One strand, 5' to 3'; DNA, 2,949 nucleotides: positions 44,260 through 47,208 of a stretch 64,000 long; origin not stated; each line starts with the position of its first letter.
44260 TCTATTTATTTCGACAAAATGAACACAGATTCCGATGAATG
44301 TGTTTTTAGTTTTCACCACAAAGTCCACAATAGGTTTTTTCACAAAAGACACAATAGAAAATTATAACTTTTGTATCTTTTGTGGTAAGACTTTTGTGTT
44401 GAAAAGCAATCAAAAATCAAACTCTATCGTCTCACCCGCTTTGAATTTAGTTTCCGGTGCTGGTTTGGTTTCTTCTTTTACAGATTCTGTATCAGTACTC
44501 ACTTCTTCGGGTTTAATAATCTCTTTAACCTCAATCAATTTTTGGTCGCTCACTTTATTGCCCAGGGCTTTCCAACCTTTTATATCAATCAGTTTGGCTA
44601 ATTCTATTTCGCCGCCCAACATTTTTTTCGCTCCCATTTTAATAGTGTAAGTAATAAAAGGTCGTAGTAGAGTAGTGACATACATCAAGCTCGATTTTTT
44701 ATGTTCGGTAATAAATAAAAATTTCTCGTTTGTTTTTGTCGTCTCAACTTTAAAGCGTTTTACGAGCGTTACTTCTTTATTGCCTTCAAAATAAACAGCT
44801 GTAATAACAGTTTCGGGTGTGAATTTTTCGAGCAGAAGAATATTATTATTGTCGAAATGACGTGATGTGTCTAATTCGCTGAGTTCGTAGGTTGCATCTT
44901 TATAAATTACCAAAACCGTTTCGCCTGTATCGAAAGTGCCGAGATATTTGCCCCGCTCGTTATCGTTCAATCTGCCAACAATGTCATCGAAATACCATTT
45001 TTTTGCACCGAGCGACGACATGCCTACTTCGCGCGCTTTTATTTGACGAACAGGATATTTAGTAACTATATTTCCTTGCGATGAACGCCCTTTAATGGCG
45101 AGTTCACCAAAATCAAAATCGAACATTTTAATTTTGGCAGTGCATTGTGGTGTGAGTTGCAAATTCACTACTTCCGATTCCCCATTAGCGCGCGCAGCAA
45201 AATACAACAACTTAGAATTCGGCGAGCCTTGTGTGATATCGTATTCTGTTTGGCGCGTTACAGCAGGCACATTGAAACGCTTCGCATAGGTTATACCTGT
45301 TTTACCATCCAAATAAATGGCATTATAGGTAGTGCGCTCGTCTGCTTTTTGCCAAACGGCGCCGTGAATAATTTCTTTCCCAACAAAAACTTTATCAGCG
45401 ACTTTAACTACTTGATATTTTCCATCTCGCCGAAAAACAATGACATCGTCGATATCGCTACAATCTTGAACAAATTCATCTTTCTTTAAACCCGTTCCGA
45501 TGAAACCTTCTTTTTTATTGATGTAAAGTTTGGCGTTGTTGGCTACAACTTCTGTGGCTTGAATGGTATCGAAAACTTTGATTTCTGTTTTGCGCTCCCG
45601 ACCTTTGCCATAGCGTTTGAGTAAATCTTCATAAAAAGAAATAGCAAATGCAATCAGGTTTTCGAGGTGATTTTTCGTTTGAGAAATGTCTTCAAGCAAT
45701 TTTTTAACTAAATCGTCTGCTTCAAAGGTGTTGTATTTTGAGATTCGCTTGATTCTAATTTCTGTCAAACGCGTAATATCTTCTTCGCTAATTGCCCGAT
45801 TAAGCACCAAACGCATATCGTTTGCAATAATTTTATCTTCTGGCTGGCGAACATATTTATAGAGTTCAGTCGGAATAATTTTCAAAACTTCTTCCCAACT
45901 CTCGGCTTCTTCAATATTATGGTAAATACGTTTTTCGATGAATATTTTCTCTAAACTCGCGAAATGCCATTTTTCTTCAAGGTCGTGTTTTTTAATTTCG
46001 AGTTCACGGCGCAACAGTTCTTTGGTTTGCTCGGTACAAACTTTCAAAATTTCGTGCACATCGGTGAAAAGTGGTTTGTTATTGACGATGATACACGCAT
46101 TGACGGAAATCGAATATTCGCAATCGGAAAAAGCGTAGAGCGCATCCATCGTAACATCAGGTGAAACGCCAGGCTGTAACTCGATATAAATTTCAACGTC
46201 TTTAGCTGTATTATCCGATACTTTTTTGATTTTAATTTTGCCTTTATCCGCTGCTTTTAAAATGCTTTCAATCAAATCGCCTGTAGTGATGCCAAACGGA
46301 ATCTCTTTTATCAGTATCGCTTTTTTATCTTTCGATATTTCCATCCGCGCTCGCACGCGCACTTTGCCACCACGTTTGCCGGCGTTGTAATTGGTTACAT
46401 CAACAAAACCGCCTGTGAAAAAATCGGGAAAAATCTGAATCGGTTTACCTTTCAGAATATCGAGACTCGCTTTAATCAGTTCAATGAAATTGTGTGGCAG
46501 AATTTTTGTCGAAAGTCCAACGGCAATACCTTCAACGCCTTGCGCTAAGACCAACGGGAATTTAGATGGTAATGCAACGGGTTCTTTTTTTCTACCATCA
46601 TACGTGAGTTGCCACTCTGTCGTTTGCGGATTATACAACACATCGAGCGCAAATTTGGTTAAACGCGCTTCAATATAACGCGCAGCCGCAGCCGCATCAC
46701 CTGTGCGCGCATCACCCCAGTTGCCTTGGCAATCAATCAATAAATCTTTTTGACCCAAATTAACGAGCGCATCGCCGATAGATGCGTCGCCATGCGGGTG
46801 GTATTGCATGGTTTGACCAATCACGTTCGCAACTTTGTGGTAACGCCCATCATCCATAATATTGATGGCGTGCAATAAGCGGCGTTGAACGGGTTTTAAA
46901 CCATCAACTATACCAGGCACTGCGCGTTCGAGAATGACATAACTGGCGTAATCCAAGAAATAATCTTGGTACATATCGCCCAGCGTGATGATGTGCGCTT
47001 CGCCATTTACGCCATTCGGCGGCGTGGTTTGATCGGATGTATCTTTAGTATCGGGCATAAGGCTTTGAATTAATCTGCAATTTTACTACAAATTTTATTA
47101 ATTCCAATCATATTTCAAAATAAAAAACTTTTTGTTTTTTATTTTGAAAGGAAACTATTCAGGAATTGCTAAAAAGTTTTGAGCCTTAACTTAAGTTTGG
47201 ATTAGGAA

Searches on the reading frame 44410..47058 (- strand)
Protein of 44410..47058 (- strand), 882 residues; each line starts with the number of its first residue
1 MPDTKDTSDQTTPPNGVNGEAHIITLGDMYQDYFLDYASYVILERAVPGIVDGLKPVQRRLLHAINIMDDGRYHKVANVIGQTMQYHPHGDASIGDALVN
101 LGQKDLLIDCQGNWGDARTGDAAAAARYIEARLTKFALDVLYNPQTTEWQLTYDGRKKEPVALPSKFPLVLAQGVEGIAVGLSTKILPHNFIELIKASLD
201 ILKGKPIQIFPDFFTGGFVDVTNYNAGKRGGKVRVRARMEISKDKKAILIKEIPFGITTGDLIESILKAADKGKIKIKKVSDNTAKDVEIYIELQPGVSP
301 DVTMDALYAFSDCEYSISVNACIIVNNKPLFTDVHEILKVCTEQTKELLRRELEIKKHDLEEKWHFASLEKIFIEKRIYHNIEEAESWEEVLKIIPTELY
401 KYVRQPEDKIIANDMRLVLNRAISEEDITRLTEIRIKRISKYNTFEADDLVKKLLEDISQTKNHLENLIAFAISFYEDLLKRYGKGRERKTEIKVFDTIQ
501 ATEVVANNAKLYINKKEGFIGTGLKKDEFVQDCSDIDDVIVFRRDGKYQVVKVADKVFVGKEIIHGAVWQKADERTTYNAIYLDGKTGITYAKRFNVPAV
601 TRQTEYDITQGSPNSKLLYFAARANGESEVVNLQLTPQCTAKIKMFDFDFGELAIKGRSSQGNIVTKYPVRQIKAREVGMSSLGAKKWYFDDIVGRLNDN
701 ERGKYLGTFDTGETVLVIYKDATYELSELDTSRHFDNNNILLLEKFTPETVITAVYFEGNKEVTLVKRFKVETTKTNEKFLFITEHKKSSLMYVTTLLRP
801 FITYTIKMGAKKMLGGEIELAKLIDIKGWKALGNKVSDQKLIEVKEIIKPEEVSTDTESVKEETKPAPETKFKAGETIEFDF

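Call 16: search_protein_families(library=padloc, proteins=[window:44410-47058:-], max_evalue=0.00001)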
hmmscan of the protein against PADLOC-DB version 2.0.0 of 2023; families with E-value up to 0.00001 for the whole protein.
window:44410-47058:- (882 aa): 0 families

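Call 88: search_protein_families(library=pfam, proteins=[window:44410-47058:-], max_evalue=0.0001)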
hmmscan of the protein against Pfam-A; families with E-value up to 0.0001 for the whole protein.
window:44410-47058:- (882 aa): 1 family
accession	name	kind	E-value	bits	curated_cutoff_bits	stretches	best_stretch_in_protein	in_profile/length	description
PF00521.26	DNA_topoisoIV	-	5.8e-103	345.5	31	1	45-467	1-419/432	DNA gyrase/topoisomerase IV, subunit A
